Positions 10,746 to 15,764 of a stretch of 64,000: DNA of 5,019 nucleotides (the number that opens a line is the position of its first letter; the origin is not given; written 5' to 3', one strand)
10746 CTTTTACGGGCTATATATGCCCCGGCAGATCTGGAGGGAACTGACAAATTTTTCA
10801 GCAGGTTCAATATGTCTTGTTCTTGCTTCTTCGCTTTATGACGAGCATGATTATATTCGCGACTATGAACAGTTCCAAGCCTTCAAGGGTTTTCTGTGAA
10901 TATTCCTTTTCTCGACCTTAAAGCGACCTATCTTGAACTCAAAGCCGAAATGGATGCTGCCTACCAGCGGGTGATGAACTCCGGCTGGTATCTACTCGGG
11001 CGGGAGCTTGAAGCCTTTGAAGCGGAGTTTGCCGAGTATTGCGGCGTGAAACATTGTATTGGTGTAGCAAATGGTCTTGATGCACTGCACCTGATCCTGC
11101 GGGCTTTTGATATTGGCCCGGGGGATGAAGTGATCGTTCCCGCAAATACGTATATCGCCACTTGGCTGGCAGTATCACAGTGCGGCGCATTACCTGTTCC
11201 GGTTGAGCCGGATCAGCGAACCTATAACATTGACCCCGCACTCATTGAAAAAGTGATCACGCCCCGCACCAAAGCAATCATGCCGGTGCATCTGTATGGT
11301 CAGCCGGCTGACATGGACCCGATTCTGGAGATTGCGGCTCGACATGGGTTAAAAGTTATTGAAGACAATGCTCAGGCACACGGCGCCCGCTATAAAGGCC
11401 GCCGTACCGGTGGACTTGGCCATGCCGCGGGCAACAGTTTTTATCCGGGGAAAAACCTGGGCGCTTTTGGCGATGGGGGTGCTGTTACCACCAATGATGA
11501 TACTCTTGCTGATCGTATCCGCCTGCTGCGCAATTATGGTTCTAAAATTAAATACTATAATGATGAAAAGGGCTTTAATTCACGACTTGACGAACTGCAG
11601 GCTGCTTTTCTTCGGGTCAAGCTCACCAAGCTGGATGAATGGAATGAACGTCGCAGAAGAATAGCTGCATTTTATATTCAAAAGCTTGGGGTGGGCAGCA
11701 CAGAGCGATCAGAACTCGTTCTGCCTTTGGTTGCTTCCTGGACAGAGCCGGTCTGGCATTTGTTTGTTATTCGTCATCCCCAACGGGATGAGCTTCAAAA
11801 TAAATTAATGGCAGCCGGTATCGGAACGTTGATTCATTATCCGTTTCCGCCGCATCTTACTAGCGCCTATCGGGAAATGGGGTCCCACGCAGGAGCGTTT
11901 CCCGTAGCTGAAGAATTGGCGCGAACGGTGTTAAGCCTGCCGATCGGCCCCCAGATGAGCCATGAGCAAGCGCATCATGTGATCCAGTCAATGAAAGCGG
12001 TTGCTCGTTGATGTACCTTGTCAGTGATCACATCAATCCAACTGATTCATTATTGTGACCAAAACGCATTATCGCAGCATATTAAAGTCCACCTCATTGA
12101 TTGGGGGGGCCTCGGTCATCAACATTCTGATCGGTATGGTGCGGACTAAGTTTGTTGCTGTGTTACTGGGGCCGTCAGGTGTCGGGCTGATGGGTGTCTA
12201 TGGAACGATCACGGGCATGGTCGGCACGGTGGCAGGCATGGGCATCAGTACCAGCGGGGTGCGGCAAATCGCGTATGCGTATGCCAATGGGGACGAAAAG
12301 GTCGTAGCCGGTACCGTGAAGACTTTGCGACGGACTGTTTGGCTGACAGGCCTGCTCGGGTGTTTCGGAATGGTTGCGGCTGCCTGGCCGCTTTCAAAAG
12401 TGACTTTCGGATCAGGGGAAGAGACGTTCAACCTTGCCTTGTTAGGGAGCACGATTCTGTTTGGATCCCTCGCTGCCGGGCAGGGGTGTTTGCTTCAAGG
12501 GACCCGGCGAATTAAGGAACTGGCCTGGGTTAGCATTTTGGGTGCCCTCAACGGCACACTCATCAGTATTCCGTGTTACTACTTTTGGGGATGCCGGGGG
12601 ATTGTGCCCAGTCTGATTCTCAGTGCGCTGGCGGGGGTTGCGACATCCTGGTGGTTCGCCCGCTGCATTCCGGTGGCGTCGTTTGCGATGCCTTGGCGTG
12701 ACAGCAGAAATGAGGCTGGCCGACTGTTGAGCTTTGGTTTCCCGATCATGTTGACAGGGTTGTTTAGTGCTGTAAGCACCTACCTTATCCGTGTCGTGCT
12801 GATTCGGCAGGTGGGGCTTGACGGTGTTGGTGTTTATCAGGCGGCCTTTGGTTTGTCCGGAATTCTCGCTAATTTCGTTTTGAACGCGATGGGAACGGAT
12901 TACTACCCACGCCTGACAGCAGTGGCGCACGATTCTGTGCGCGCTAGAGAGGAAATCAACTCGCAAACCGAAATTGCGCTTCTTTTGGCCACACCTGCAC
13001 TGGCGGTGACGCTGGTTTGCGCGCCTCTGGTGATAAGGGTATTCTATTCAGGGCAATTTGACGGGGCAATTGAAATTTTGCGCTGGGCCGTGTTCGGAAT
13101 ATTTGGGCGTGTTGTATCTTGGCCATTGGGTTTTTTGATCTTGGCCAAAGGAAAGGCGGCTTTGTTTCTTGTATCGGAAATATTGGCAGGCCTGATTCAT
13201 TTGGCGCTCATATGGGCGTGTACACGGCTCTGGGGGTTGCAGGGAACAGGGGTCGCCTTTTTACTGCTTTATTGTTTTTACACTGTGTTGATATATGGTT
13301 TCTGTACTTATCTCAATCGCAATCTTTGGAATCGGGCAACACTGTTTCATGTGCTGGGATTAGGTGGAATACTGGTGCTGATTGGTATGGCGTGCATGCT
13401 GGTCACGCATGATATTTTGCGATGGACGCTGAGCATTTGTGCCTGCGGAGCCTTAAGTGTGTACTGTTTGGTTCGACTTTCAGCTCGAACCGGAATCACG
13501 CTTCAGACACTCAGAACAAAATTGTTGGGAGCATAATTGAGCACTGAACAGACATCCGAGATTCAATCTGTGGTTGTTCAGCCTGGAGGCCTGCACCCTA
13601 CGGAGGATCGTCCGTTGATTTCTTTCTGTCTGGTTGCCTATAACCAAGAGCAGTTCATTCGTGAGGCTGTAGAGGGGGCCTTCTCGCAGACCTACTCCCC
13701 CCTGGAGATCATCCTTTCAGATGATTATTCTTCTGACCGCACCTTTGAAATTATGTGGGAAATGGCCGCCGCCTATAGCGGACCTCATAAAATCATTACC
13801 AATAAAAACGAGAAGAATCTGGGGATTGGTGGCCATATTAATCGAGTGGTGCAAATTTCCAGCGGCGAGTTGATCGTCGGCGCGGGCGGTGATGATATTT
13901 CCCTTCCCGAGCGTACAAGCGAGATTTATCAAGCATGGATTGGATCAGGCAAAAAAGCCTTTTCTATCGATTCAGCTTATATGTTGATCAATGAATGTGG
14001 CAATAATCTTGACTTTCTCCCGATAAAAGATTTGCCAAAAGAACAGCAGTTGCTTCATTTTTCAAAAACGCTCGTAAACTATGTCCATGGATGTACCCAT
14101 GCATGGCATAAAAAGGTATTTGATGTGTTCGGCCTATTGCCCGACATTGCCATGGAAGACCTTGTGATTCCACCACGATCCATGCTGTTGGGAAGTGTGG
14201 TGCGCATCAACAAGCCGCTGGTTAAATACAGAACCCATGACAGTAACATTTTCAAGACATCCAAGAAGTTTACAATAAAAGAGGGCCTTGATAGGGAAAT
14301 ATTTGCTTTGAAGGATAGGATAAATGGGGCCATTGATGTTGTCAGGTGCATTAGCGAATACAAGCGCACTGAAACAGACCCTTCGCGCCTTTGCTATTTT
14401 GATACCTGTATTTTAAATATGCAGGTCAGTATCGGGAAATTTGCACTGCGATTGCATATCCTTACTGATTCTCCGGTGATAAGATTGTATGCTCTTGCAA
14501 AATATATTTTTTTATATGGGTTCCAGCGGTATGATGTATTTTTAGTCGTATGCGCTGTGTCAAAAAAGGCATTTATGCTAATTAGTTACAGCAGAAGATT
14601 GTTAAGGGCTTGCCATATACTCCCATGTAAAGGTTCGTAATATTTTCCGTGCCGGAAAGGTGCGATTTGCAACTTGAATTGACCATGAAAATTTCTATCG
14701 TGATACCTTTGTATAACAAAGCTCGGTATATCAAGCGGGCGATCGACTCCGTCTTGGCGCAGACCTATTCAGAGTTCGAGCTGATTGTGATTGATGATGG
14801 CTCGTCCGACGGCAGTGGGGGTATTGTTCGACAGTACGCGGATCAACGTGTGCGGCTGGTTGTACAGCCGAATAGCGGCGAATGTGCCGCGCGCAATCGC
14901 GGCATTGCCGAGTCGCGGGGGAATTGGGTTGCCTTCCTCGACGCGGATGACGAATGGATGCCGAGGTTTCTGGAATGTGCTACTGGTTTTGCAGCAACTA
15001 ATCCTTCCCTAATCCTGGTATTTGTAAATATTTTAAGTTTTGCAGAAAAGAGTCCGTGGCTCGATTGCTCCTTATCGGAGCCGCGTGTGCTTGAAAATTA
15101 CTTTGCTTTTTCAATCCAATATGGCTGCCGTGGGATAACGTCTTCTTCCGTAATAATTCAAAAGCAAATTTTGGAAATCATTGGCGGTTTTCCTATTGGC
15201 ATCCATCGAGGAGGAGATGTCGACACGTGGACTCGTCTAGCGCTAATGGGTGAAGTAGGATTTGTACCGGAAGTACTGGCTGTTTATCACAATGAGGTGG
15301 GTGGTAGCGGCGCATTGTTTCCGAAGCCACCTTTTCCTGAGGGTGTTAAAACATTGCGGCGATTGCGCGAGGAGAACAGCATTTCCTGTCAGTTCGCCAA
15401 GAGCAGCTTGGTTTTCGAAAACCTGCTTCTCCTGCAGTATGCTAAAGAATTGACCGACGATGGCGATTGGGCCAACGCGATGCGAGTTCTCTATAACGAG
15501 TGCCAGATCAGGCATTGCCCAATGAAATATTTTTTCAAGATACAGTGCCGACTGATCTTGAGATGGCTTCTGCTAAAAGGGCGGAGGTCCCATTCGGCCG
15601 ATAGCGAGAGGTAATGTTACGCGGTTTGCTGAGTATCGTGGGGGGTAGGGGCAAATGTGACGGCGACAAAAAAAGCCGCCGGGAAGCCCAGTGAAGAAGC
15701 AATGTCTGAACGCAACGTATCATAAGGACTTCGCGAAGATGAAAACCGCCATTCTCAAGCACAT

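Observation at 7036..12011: ACP-dependent acyl module embedded in a 3-amino-3,6-dideoxyhexose pathway: predicted N-(3-hydroxyacyl) sugar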

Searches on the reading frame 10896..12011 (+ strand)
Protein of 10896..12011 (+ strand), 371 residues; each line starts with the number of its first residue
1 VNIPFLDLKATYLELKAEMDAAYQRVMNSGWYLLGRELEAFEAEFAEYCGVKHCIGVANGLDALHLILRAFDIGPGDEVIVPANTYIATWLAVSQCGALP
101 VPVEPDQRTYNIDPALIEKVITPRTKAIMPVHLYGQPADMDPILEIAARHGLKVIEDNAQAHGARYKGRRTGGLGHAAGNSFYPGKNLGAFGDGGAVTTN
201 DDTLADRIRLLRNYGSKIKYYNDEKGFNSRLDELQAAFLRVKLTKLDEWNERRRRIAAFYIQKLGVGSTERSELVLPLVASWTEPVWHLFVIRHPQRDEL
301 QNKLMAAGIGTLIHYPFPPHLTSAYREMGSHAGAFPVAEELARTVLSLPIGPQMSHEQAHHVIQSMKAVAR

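Call 3: search_protein_families(library=pfam, proteins=[window:10896-12011:+])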
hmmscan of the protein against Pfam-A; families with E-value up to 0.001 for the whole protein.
window:10896-12011:+ (371 aa): 2 families
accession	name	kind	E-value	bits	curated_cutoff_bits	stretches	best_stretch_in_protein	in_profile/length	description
PF01041.23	DegT_DnrJ_EryC1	-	3.4e-124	415.1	19.8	1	16-366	4-359/360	DegT/DnrJ/EryC1/StrS aminotransferase family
PF01212.27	Beta_elim_lyase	-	0.00073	19.4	27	0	36-165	32-176/288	Beta-eliminating lyase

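Call 6: search_protein_families(library=ncbifam, proteins=[window:10896-12011:+], max_evalue=0.01)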
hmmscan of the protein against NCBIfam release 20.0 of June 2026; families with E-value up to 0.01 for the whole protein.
window:10896-12011:+ (371 aa): 31 families (the best 25 are shown)
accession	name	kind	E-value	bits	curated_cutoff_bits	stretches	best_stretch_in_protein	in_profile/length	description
TIGR03588.1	PseC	equivalog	8.2e-70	235.6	423.5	1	22-369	16-379/380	UDP-4-amino-4,6-dideoxy-N-acetyl-beta-L-altrosamine transaminase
NF008658.2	PRK11658.1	equivalog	7.1e-69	232.2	631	1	20-370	17-377/379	UDP-4-amino-4-deoxy-L-arabinose aminotransferase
NF008687.0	PRK11706.1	equivalog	3.5e-61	207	375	1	45-369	40-373/375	dTDP-4-amino-4,6-dideoxygalactose transaminase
TIGR04427.1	PLP_DesI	equivalog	1.2e-55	189.2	650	1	24-367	39-380/390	dTDP-4-dehydro-6-deoxyglucose aminotransferase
TIGR04181.1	NHT_00031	hypoth_equivalog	3.3e-55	187.4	420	1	24-349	17-357/359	LegC family aminotransferase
TIGR02379.1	ECA_wecE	subfamily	2.5e-48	164.7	434.85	1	52-366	47-371/376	dTDP-4-amino-4,6-dideoxy-D-glucose transaminase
NF011936.0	PRK15407.1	equivalog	1e-46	159.6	423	2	29-215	58-251/440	lipopolysaccharide biosynthesis protein RfbH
NF005816.0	PRK07682.1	equivalog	1.5e-08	33.7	620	1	47-158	86-203/390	aminotransferase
NF041364.1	GntC_guanitoxin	equivalog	7.1e-08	31.7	415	1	70-158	78-174/356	guanitoxin biosynthesis PLP-dependent (S)-gamma-hydroxy-L-arginine cyclodehydratase GntC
NF005871.0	PRK07811.1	equivalog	9.2e-08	31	513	1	39-213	64-236/389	cystathionine gamma-synthase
NF004770.0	PRK06108.1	subfamily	3e-07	29.6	422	1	44-158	89-210/396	pyridoxal phosphate-dependent aminotransferase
NF004621.0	PRK05957.1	equivalog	1.9e-06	26.9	498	1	73-131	110-167/389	pyridoxal phosphate-dependent aminotransferase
NF005817.0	PRK07683.1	equivalog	5.9e-06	25.2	575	1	61-129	99-166/387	aminotransferase A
NF005305.0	PRK06836.1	equivalog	1.6e-05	24.4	376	1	63-129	110-175/396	pyridoxal phosphate-dependent aminotransferase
NF006488.0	PRK08912.1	equivalog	1.9e-05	23.8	498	1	73-162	108-191/387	aminotransferase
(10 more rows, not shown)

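Call 65: search_solved_structures(query=window:10896-12011:+, max_evalue=1e-40, show_alignments=0)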
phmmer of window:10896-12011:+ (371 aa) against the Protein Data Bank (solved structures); distinct sequences matched with E-value up to 1e-40: 35.
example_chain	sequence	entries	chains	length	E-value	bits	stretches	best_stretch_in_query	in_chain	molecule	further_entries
2oga_A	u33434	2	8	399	2.9e-138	464.1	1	3-367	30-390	Transaminase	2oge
3frk_A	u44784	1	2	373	1.3e-132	445.5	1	1-368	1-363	QdtB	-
7n63_A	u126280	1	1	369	2.1e-118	398.7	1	3-366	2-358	Putative aminotransferase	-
7b0d_A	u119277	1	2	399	5.5e-117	394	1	3-362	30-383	Glutamine--scyllo-inositol transaminase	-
5u1z_A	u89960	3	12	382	2.6e-115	388.5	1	5-358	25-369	Putative aminotransferase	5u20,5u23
5u21_A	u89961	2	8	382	1.8e-114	385.8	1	5-358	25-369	Putative aminotransferase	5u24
3nu7_A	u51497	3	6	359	8.7e-86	291.4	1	3-355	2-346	Aminotransferase WbpE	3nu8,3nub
3nyu_A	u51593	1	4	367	9.1e-86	291.3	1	3-355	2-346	Aminotransferase WbpE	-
3nys_A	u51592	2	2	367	6.3e-85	288.6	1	3-355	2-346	Aminotransferase WbpE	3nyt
8e75_A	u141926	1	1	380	3.5e-81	276.2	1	4-355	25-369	DegT/DnrJ/EryC1/StrS aminotransferase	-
8e77_A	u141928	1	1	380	3.5e-81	276.2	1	4-355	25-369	DegT/DnrJ/EryC1/StrS aminotransferase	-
3bn1_A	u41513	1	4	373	1.9e-73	250.8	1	26-360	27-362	Perosamine synthetase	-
3dr7_A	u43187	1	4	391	2.2e-73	250.6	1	26-360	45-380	Putative perosamine synthetase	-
3dr4_A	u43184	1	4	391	7e-73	248.9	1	26-360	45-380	Putative perosamine synthetase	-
4qgr_A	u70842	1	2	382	4.1e-67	229.9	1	3-363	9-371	DegT/DnrJ/EryC1/StrS aminotransferase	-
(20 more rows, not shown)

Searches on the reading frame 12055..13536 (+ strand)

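Call 3: search_protein_families(library=pfam, proteins=[window:12055-13536:+])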
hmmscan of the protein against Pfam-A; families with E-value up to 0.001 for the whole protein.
window:12055-13536:+ (493 aa): 2 families
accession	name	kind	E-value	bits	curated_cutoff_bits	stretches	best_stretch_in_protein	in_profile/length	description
PF13440.11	Polysacc_synt_3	-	2e-20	73.6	23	1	34-339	2-292/293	Polysaccharide biosynthesis protein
PF01943.22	Polysacc_synt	-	2e-19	70.5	28.2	1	9-288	1-271/274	Polysaccharide biosynthesis protein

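Call 6: search_protein_families(library=ncbifam, proteins=[window:12055-13536:+], max_evalue=0.01)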
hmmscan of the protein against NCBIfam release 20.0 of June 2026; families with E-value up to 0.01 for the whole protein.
window:12055-13536:+ (493 aa): 5 families
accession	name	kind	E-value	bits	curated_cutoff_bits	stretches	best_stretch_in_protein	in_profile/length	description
NF011679.0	PRK15099.1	equivalog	3e-25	89.4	325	1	14-420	8-413/416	lipid III flippase WzxE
NF007773.0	PRK10459.1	equivalog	4.6e-18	65.5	273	1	19-476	17-466/492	MOP flippase family protein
NF047674.1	TeichurnBiosyTuaB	equivalog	2.2e-09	36.9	580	1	18-386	17-372/469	teichuronic acid biosynthesis protein TuaB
NF058658.1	Oglyco_Wzx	exception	3.4e-08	33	720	1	132-460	123-444/478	O-glycosylation flippase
TIGR02900.1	spore_V_B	equivalog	6.9e-05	21.8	372.3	1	10-456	2-472/488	stage V sporulation protein B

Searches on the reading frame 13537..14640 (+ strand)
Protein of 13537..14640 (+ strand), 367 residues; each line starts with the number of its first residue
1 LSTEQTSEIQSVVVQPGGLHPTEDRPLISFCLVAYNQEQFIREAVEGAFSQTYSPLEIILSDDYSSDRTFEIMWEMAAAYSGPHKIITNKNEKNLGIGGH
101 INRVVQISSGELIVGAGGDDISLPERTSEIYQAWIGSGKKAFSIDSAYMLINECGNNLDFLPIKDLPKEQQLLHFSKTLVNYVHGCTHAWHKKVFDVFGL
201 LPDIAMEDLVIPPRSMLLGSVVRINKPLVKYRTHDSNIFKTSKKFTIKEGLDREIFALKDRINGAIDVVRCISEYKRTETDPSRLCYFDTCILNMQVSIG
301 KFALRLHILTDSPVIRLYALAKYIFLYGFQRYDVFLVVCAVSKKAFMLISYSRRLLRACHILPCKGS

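Call 3: search_protein_families(library=pfam, proteins=[window:13537-14640:+])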
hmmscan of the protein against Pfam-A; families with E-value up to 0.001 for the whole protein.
window:13537-14640:+ (367 aa): 2 families
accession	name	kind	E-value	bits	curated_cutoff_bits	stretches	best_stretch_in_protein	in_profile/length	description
PF00535.33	Glycos_transf_2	-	1.6e-17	64.4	23.3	1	29-186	1-155/168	Glycosyl transferase family 2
PF13641.12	Glyco_tranf_2_3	-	7.6e-06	26.5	27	1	28-124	3-101/230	Glycosyltransferase like family 2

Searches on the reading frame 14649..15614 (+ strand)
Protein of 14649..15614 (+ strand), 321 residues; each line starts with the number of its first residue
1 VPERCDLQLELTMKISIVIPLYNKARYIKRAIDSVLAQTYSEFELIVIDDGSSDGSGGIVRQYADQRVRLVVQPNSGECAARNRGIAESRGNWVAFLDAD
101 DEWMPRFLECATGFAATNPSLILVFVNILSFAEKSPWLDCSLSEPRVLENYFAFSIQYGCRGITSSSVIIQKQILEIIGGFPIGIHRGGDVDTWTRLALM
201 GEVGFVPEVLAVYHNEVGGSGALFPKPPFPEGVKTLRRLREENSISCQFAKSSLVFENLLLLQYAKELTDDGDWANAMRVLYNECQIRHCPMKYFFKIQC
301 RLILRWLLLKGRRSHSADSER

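Call 3: search_protein_families(library=pfam, proteins=[window:14649-15614:+])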
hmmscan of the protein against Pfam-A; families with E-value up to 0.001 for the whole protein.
window:14649-15614:+ (321 aa): 3 families
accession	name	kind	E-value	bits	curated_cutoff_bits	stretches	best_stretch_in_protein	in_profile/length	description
PF00535.33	Glycos_transf_2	-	6.9e-35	120.9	23.3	1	16-174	1-163/168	Glycosyl transferase family 2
PF10111.15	Glyco_tranf_2_2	-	4.5e-14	53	27.3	1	16-200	1-202/276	Glycosyltransferase like family 2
PF13641.12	Glyco_tranf_2_3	-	6.8e-12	46.3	27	1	15-115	3-111/230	Glycosyltransferase like family 2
